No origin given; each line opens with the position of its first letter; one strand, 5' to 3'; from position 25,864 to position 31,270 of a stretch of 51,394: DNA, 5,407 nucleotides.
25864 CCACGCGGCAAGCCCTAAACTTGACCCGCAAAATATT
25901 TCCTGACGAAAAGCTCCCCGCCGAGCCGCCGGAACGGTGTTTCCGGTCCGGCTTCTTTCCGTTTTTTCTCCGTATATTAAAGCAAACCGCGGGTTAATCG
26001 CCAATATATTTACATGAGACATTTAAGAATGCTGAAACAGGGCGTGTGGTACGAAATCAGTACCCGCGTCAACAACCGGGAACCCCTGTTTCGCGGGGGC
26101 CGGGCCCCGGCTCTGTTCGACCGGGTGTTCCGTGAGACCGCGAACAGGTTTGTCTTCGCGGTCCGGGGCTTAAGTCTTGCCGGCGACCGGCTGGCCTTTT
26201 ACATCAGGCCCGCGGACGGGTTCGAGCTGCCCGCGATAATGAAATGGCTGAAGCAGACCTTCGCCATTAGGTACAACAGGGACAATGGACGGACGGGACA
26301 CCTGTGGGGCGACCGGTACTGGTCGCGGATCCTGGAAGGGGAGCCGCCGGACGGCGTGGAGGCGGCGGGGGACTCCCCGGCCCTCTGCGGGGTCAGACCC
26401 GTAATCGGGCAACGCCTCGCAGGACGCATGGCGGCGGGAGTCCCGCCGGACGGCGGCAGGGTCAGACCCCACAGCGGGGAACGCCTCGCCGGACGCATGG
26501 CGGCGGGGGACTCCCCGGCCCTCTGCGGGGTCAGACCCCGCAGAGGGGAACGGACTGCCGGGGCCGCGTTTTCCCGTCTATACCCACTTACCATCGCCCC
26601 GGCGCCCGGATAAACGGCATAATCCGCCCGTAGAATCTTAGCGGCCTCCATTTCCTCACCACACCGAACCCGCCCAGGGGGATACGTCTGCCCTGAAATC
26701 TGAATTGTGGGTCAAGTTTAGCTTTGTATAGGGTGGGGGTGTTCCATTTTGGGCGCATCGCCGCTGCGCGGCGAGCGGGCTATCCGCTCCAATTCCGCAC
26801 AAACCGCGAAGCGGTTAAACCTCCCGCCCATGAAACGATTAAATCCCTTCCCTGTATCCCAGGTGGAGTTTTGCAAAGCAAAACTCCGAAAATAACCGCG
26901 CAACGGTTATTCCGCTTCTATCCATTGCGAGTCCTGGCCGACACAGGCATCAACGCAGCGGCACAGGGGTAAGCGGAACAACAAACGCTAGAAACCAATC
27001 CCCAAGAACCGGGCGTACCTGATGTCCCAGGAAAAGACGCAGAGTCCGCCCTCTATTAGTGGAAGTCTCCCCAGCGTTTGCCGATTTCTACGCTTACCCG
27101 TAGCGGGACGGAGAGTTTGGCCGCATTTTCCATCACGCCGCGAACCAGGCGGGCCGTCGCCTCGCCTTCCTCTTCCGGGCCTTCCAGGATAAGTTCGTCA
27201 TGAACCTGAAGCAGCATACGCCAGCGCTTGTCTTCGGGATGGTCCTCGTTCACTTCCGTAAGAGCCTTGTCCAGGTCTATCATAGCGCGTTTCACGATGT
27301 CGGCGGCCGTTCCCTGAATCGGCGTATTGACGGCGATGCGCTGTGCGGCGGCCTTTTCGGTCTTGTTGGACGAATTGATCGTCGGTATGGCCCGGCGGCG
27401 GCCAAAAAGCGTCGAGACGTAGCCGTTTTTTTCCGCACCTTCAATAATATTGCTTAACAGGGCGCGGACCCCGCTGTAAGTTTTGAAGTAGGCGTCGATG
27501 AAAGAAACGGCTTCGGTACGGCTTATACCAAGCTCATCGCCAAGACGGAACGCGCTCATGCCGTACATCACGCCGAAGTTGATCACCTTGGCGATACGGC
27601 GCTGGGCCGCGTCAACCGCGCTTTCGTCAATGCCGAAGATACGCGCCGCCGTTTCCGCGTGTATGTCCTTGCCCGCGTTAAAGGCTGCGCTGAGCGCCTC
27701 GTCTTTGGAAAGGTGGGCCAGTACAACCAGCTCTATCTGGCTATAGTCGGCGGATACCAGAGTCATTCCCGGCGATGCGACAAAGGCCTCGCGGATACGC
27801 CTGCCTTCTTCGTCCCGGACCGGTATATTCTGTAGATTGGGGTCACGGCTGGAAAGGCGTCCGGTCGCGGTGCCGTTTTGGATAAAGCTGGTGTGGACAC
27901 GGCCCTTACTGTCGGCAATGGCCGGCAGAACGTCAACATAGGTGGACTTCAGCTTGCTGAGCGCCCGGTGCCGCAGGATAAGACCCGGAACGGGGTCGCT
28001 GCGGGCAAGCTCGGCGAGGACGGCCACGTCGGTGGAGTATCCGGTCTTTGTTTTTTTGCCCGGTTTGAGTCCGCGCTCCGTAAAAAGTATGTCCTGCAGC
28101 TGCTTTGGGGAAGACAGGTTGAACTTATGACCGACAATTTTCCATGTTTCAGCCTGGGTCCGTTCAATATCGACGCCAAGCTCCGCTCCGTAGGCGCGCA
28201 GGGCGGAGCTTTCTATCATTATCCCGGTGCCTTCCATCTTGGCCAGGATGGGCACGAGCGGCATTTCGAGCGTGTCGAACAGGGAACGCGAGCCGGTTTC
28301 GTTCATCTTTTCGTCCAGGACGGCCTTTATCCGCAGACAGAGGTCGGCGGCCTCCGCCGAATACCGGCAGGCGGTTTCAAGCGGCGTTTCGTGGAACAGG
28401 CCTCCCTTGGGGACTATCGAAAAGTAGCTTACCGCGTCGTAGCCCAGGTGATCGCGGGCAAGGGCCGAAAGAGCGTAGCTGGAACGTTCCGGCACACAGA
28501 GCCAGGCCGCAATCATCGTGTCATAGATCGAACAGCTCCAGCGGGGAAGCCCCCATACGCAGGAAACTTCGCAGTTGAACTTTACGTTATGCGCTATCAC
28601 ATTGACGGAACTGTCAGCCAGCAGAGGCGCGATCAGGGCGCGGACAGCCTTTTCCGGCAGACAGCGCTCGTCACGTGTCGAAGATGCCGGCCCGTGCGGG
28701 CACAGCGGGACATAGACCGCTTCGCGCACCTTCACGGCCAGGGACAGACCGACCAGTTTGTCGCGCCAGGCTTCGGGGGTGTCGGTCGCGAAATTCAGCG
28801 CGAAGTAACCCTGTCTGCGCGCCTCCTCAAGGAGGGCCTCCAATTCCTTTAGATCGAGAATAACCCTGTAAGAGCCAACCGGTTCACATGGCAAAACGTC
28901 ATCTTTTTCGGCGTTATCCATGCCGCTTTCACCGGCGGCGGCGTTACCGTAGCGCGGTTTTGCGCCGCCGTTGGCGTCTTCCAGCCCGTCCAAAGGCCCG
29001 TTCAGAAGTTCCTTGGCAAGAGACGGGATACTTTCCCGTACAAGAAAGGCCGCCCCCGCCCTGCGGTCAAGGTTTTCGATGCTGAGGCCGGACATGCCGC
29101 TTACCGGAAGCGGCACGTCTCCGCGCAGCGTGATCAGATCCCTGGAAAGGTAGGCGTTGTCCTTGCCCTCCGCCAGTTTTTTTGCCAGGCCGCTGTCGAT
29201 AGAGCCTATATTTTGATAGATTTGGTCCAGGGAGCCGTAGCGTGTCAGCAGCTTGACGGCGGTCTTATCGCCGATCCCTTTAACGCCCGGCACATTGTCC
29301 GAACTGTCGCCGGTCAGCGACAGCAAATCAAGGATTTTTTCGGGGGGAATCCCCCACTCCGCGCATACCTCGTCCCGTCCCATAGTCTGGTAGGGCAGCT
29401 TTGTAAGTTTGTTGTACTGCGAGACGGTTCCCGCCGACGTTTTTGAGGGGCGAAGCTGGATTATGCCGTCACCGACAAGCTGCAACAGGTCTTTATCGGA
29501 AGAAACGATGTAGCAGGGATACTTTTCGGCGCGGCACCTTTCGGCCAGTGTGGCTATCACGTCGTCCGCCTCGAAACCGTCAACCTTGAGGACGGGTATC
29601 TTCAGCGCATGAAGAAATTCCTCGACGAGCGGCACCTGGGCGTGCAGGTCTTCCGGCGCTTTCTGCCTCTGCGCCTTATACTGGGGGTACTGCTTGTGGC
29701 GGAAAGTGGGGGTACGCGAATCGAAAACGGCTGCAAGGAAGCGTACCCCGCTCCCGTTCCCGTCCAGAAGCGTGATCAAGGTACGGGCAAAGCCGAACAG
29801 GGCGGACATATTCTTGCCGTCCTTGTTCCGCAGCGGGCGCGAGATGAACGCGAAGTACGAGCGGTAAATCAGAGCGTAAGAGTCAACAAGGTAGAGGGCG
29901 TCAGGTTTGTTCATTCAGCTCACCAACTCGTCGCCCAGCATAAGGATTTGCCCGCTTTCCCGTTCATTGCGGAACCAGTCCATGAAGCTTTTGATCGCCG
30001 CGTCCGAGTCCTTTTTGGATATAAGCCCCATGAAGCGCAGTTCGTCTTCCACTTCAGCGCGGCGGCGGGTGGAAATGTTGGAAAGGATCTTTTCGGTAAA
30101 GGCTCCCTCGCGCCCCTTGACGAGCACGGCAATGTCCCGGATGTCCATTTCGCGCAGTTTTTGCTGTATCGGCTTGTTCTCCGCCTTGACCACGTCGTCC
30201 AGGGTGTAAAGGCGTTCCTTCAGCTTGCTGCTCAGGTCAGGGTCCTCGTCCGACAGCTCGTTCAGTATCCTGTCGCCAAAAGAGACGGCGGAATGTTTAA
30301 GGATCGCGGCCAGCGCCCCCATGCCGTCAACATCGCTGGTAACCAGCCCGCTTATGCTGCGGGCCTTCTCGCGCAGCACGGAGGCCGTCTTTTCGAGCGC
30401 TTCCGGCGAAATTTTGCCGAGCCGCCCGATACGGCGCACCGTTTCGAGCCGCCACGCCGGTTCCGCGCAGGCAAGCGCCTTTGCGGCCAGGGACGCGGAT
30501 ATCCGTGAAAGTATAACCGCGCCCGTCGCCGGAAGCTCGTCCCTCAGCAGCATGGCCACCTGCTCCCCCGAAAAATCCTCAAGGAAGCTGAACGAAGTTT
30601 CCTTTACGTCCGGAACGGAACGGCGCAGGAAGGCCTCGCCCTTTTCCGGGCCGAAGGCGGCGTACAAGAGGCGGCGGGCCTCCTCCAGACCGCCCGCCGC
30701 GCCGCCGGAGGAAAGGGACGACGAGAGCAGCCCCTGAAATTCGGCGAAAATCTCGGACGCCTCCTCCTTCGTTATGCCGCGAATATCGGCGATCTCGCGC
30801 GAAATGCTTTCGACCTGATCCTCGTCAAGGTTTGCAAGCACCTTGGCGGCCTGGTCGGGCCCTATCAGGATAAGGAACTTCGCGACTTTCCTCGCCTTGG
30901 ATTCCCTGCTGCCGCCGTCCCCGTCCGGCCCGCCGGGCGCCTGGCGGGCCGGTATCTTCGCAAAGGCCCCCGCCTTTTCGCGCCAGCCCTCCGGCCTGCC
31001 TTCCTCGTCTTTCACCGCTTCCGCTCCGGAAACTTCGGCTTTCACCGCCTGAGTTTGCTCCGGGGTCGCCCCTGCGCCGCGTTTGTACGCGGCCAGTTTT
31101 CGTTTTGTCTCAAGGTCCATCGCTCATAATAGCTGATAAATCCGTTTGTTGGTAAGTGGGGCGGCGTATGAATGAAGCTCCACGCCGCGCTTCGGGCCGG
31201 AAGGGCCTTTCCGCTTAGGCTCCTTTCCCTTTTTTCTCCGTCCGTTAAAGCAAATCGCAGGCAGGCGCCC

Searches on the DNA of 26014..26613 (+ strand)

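Call 68: search_rna_families(source=L086, start=20150, end=20510, threshold=evalue, max_evalue=10)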
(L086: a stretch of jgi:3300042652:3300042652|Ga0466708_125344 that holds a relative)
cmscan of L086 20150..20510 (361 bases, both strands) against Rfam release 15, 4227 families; matches with E-value up to 10: 2.
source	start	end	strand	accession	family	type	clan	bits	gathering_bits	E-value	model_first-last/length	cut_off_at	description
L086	20339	20385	+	RF02401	ClpQY_promoter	Cis-reg;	-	14.3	42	0.91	1-54/57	no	ClpQY promoter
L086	20460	20488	-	RF00793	mir-497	Gene; miRNA;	-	13.4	62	8.5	25-62/85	no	mir-497 microRNA precursor family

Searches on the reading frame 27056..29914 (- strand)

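Call 74: search_protein_families(library=pfam, proteins=[window:27056-29914:-])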
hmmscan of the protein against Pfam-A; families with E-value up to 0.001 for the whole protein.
window:27056-29914:- (952 aa): 4 families
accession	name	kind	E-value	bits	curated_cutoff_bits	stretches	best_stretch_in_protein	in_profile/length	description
PF00476.26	DNA_pol_A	-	1.8e-151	504.9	34.3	1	571-950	3-381/381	DNA polymerase family A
PF02739.22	5_3_exonuc_N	-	1.1e-49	168.7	34.3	1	7-159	2-147/164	5'-3' exonuclease, N-terminal resolvase-like domain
PF01367.25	5_3_exonuc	-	2.2e-29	102.2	40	1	189-272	1-85/97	5'-3' exonuclease, C-terminal SAM fold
PF01612.26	DNA_pol_A_exo1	-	4e-09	37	23.6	1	349-537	1-172/173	3'-5' exonuclease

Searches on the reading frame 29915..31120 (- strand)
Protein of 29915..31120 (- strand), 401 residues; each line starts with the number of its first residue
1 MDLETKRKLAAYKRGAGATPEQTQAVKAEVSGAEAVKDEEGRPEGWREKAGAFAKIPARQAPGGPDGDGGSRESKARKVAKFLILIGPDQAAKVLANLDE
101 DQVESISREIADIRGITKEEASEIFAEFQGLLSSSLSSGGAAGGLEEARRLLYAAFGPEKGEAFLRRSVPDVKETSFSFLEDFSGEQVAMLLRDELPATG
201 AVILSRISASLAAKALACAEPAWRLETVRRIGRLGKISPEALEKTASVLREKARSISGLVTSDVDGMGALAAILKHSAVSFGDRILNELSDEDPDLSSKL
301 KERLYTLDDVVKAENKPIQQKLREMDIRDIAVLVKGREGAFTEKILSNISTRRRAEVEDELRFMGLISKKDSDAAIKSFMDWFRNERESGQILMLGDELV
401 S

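Call 74: search_protein_families(library=pfam, proteins=[window:29915-31120:-])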
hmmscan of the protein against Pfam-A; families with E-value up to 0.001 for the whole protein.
window:29915-31120:- (401 aa): 4 families
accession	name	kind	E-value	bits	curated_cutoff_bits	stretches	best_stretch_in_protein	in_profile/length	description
PF01706.21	FliG_C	-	7.1e-25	87.8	23.3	1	288-393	2-107/108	FliG C-terminal domain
PF14842.11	FliG_N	-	1.2e-23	84.1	25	1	75-172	4-99/104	FliG N-terminal domain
PF14841.11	FliG_M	-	1.8e-22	79.8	25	2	186-257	2-73/76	FliG middle domain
PF03448.22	MgtE_N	-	0.00014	22.8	25.9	0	76-108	51-83/102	MgtE intracellular N domain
